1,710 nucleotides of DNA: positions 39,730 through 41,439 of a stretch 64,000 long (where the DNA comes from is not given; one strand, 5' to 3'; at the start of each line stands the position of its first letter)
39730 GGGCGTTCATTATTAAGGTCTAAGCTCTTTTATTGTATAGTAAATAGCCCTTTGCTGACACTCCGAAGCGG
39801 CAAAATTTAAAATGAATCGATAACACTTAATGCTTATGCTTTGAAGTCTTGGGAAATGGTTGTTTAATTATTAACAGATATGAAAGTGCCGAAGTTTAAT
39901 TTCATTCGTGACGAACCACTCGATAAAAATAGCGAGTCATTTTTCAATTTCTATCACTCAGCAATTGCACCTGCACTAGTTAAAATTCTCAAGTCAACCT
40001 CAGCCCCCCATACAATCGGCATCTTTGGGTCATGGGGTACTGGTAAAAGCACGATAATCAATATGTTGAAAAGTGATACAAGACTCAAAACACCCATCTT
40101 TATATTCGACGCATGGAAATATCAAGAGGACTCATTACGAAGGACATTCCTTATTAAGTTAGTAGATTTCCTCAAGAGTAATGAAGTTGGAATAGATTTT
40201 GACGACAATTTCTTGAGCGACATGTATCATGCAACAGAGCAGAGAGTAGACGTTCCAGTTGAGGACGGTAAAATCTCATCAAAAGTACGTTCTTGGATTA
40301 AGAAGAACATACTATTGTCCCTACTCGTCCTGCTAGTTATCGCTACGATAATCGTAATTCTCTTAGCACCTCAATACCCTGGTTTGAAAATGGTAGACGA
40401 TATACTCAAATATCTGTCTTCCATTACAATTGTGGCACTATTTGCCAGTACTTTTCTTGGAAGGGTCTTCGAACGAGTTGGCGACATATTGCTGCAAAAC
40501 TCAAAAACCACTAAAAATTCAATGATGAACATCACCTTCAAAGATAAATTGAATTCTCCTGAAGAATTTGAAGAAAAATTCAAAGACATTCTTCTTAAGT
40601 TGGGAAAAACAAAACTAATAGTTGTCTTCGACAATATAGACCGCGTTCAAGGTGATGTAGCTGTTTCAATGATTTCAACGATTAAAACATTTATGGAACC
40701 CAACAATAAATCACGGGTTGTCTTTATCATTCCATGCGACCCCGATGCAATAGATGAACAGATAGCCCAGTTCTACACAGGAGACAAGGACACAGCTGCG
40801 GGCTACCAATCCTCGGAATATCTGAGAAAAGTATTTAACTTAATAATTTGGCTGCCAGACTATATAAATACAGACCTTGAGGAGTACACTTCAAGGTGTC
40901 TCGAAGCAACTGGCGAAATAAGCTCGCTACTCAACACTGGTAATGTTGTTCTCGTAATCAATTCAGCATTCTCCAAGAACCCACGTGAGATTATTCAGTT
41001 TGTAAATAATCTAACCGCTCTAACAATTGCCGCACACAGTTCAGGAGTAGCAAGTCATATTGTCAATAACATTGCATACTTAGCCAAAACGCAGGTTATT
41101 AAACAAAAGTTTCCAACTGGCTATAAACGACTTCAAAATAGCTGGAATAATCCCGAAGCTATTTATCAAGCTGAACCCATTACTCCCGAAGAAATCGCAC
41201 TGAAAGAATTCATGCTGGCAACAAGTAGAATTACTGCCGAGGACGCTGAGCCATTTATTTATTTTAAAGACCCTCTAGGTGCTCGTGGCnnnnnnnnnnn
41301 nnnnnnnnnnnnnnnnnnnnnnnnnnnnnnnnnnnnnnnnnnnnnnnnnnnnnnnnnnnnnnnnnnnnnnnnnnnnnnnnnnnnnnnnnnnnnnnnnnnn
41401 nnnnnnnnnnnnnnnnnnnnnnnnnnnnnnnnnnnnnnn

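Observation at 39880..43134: Stand-alone 1084-aa membrane-inserted KAP-family NTPase in a tRNA-adjacent island: candidate PifA-like defence gene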

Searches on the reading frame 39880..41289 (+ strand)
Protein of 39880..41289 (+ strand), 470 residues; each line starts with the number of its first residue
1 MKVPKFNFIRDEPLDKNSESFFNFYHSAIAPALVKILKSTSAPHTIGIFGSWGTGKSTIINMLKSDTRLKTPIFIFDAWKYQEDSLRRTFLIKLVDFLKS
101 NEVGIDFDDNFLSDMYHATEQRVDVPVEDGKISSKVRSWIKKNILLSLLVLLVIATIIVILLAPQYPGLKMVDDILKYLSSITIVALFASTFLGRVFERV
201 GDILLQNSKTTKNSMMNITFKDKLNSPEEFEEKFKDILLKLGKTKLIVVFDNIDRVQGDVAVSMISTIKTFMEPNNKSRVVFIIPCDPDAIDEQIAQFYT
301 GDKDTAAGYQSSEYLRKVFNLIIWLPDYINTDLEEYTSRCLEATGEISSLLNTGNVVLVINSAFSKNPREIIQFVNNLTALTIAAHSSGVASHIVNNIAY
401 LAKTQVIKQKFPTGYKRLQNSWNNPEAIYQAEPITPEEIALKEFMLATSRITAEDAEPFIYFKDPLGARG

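Call 86: predict_structure(alignment_id=A3)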
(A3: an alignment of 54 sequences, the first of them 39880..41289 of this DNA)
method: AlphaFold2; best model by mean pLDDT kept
length: 470 residues; sequences in the alignment: 54
mean_pLDDT: 79.4   pTM: 0.66
mean pLDDT of the five models: 79.4, 76.7, 76.0, 75.0, 74.8
residues with pLDDT >= 90: 164; 70-90: 196; 50-70: 75; < 50: 35
segments of 3 or more residues with pLDDT < 50: 119-126, 128-131, 204-222, 303-306
pLDDT, mean of each block of 10 residues (from residue 1): 89 71 82 90 89 86 89 90 79 90 82 61 44 63 74 78 73 71 61 63 47 37 61 84 88 82 76 65 89 74 54 77 88 90 93 96 88 95 91 93 97 95 91 92 95 93 74
secondary structure, 60 per line:
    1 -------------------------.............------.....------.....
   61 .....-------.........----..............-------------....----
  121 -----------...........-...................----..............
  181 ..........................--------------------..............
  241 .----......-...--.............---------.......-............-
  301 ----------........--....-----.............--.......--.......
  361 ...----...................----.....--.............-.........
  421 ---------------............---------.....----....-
elements in order: H26-38 E45-49 H56-65 E73-77 H78-81 H86-99 H113-116 H132-142 H144-162 H167-206 H227-241 E246-251 H258-270 E280-286 H288-299 H311-318 E321-324 H330-342 H345-351 H354-363 H368-386 H391-395 H398-410 H412-420 H436-447 H457-461 H466-469

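Call 90: fold_search(model_id=the predicted structure, library=pdb)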
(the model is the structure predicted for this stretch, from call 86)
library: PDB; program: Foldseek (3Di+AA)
matches with E <= 10: 951; with E <= 0.001: 34
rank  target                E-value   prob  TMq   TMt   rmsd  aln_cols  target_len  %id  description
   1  7tjf_E                6.5e-06  1.00  0.31  0.33  16.6       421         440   10  S. cerevisiae ORC bound to 84 bp ARS1 DNA (released 2023-01-18)
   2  8zp4_E                8.0e-06  1.00  0.35  0.38  16.3       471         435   11  Cryo-EM structure of origin recognition complex (Orc1 to 5) with ARS1 DNA bound (released 2025-04-16)
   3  8zp5_E                1.1e-05  1.00  0.35  0.38  16.2       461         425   10  Cryo-EM structure of origin recognition complex (Orc5 basic patch mutations) with ARS1 DNA bound (released 2025-04-16)
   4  8hra_C                1.1e-05  1.00  0.36  0.22  24.9       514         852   10  Structure of heptameric RdrA ring in RNA-loading state (released 2023-02-01)
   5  7tji_E                1.2e-05  1.00  0.36  0.38  15.7       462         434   11  S. cerevisiae ORC bound to 84 bp ARS1 DNA and Cdc6 (state 2) with flexible Orc6 N-terminal domain (released 2022-10-05)
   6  8zpk_E                1.3e-05  1.00  0.35  0.37  15.8       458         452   11  Cryo-EM structure of origin recognition complex (Orc6 with residues 1 to 270 deleted) with ARS1 DNA bound (released 2025-04-16)
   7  9gjp_E                1.4e-05  1.00  0.34  0.37  15.9       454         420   11  OCCM maturation intermediate stalled with an Arginine Finger mutation in Mcm5: Conformer 2 (released 2025-03-05)
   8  9bcx_F                1.6e-05  1.00  0.35  0.40  15.7       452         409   11  Cryo-EM structure of the S. cerevisiae ORC-Cdc6-Mcm2-7-DNA complex with a fully closed Mcm2-Mcm5 DNA entry gate (released 2025-01-01)
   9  5v8f_E                1.6e-05  1.00  0.35  0.39  16.1       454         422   10  Structural basis of MCM2-7 replicative helicase loading by ORC-Cdc6 and Cdt1 (released 2017-05-10)
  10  8hr8_E                1.7e-05  1.00  0.41  0.25  18.9       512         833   12  Structure of heptameric RdrA ring (released 2023-02-01)
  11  7tjk_E                1.8e-05  1.00  0.34  0.37  19.2       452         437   11  S. cerevisiae ORC bound to 84 bp ARS1 DNA and Cdc6 (state 2) with docked Orc6 N-terminal domain (released 2022-10-05)
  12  8hrb_A                1.8e-05  1.00  0.40  0.25  18.6       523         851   12  Structure of tetradecameric RdrA ring in RNA-loading state (released 2023-02-01)
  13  7tjj_E                3.4e-05  1.00  0.34  0.37  16.0       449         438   10  S. cerevisiae ORC bound to 84 bp ARS1 DNA and Cdc6 (state 1) with docked Orc6 N-terminal domain (released 2022-10-05)
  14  8hr8_H                3.7e-05  1.00  0.41  0.25  19.1       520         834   12  Structure of heptameric RdrA ring (released 2023-02-01)
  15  9gjw_E                6.3e-05  1.00  0.31  0.35  15.9       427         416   10  OCCM maturation intermediate stalled with an Arginine Finger mutation in Mcm2 (released 2025-03-05)
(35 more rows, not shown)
